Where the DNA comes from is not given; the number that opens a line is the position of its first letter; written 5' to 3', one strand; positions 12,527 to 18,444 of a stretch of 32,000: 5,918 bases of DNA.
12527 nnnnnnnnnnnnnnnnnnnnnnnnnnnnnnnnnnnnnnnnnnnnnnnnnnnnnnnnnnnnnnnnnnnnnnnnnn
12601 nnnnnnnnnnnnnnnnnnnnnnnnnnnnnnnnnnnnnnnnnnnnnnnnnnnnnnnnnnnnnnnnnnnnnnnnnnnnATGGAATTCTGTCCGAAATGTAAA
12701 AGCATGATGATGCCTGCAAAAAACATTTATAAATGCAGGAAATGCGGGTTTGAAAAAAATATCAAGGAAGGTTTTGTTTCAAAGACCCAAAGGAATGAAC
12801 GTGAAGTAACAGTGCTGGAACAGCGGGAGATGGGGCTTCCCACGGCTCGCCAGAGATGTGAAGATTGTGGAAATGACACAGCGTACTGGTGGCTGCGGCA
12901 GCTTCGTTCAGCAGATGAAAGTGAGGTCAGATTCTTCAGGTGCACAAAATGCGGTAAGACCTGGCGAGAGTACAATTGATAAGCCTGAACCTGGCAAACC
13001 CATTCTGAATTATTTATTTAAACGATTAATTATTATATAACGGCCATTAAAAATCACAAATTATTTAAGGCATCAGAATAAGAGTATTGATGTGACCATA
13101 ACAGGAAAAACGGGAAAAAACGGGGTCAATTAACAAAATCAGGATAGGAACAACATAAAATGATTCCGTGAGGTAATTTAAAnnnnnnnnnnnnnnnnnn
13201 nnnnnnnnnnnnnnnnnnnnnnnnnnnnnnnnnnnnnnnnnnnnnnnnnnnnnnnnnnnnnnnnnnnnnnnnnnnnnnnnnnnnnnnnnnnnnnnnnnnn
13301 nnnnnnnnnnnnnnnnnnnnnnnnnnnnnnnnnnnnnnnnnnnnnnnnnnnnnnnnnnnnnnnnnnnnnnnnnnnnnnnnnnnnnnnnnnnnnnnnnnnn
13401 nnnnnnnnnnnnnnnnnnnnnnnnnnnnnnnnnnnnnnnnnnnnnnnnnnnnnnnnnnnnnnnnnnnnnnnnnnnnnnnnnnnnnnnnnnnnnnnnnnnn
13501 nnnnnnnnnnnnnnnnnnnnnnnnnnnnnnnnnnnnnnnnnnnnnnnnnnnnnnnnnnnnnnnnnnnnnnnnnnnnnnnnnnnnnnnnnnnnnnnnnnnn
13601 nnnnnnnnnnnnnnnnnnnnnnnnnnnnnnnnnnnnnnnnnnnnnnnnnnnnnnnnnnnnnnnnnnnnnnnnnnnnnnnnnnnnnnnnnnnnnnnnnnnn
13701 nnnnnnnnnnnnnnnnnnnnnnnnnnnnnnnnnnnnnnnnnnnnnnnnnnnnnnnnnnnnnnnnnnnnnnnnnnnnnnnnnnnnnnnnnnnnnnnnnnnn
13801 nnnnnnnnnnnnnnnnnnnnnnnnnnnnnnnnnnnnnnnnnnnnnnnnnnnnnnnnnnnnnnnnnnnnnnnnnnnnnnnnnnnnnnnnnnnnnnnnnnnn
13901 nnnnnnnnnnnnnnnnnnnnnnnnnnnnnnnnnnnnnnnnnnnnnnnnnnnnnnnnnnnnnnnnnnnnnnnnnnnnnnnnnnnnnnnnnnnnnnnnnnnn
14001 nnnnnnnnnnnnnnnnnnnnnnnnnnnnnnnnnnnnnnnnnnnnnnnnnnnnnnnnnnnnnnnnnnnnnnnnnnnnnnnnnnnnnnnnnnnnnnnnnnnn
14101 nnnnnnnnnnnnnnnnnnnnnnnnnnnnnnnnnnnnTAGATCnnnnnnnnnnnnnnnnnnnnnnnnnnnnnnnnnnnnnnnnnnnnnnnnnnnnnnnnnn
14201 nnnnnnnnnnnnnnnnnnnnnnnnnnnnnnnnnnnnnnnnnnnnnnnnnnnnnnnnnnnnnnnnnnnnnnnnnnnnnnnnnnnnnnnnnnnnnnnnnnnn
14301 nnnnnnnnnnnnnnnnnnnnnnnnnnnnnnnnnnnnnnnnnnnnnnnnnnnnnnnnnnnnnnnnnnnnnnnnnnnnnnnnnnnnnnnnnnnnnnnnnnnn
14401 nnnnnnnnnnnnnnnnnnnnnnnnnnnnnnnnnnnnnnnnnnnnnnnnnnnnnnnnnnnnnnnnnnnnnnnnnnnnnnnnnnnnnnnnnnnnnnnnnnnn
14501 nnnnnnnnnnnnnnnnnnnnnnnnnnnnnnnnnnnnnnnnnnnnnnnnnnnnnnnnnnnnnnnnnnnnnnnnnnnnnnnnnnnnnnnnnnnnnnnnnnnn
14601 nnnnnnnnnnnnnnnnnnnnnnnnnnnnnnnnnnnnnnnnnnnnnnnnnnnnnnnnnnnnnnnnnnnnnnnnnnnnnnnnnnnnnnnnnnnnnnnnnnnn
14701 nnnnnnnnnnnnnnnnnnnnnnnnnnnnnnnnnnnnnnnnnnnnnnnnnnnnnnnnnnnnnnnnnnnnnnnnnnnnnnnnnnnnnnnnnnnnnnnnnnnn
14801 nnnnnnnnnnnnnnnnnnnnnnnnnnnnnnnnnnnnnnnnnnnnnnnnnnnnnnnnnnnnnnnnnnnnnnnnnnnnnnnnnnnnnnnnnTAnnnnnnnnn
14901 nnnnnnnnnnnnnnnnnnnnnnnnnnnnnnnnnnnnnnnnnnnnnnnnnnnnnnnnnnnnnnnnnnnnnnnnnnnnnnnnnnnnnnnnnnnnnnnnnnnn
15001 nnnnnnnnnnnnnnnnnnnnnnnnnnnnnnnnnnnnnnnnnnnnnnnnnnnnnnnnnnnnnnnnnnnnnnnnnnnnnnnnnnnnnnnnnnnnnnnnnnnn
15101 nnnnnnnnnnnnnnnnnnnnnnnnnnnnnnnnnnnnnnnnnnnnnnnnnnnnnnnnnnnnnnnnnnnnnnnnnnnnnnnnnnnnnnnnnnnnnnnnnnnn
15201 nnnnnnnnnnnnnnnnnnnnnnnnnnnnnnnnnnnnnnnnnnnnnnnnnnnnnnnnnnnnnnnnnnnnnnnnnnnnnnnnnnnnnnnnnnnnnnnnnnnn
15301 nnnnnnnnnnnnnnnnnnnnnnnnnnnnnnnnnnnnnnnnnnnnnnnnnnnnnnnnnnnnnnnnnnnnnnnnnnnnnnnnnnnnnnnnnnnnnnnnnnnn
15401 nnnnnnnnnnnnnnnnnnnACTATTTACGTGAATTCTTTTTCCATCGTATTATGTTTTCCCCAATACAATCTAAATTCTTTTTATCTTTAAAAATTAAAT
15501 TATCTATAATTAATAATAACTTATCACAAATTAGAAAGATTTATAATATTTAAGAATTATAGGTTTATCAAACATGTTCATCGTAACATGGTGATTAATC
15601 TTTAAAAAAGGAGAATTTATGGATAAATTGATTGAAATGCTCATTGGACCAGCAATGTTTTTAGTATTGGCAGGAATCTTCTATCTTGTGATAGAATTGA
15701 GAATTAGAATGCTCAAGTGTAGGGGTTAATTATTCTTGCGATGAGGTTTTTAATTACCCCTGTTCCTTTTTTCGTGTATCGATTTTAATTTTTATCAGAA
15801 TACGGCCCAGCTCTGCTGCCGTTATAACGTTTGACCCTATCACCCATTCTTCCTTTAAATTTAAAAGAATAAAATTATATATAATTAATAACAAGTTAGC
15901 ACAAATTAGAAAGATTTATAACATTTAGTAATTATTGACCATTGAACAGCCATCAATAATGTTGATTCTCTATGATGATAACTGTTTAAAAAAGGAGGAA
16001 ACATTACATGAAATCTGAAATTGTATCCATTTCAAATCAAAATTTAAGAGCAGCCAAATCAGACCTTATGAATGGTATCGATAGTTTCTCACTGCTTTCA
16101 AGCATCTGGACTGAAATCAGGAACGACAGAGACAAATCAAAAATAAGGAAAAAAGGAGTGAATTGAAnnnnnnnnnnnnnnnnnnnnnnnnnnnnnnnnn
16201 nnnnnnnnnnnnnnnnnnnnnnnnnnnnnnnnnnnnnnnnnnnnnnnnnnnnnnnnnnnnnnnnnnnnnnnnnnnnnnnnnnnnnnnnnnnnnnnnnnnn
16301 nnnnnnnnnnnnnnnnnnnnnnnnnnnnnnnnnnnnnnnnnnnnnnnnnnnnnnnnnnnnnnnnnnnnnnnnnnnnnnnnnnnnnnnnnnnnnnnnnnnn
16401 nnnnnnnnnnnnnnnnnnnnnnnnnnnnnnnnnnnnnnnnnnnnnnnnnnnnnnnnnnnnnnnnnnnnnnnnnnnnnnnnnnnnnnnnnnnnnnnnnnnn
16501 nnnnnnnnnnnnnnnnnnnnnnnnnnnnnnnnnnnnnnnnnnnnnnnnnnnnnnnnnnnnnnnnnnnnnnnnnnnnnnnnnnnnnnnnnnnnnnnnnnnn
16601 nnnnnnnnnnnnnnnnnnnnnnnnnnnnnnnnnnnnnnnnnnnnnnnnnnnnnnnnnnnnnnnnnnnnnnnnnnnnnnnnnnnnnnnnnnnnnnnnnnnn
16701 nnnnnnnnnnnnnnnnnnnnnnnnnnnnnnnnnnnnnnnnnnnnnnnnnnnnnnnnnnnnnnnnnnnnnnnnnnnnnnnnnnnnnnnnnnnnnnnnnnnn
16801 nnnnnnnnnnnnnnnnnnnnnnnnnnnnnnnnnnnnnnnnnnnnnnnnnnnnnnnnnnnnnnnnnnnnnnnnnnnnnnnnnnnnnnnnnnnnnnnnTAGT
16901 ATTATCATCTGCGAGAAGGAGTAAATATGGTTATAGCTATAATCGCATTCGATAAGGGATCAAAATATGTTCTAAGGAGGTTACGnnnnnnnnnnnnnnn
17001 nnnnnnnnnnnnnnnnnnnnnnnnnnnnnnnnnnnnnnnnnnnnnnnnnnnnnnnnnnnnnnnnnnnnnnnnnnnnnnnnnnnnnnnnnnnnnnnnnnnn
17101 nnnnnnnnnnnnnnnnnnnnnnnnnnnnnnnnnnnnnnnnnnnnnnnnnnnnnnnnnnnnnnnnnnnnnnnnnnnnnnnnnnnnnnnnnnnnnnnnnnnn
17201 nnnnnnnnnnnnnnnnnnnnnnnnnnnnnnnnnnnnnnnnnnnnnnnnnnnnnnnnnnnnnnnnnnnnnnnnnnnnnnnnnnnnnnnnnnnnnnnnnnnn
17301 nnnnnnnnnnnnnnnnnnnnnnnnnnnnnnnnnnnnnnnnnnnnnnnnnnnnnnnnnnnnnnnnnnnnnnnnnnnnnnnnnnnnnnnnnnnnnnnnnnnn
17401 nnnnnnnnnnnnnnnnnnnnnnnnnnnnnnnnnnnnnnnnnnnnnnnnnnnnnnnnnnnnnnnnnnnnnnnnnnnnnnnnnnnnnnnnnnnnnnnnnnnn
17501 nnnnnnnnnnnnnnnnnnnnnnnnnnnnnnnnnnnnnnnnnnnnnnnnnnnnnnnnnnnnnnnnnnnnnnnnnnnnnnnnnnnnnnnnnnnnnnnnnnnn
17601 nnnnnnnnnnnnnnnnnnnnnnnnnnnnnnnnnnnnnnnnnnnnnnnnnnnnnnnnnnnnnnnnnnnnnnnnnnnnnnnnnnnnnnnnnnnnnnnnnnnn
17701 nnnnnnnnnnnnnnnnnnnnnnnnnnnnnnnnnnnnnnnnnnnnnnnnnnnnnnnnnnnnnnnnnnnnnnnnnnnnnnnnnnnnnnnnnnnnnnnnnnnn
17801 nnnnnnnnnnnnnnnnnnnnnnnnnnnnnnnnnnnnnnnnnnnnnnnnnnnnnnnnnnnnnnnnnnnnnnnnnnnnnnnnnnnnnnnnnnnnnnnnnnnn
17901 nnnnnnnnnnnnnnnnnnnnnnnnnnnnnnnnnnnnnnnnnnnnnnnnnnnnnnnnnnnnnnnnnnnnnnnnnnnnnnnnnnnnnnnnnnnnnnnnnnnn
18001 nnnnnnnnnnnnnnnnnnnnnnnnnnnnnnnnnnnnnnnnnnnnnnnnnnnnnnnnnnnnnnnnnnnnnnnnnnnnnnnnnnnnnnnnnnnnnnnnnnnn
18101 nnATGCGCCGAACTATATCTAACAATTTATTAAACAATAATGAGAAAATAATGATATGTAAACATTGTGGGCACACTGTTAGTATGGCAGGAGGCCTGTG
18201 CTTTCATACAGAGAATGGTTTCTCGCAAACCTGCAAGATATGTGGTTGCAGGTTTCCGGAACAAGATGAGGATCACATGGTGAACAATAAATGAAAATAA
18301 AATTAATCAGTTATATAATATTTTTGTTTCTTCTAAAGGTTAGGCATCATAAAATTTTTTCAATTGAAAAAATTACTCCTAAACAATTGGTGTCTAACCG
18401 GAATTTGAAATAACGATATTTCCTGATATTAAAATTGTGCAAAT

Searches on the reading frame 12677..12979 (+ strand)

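Call 73: search_protein_families(library=pfam, proteins=[window:12677-12979:+], max_evalue=0.0001)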
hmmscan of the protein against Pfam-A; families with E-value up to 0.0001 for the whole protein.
window:12677-12979:+ (100 aa): 3 families
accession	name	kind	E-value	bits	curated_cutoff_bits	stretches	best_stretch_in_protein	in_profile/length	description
PF01096.23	Zn_ribbon_TFIIS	-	6.8e-17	61.4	21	1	60-97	2-39/39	Transcription factor S-II (TFIIS)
PF02150.21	Zn_ribbon_RPB9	-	2.4e-06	27.8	25.2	1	1-29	1-33/36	RNA polymerases M/15 Kd subunit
PF07282.18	Cas12f1-like_TNB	-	2.6e-05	24.7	26.3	0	59-95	29-49/60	Cas12f1-like, TNB domain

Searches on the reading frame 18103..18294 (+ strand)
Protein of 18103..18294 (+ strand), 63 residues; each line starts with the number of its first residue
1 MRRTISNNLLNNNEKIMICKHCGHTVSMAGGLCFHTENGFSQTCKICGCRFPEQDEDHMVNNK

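Call 11: search_protein_families(library=pfam, proteins=[window:18103-18294:+])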
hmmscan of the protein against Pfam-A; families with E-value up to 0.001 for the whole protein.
window:18103-18294:+ (63 aa): 0 families

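Call 74: search_protein_families(library=pfam, proteins=[window:18103-18294:+], max_evalue=0.01)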
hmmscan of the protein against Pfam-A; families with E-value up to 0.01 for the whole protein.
window:18103-18294:+ (63 aa): 0 families
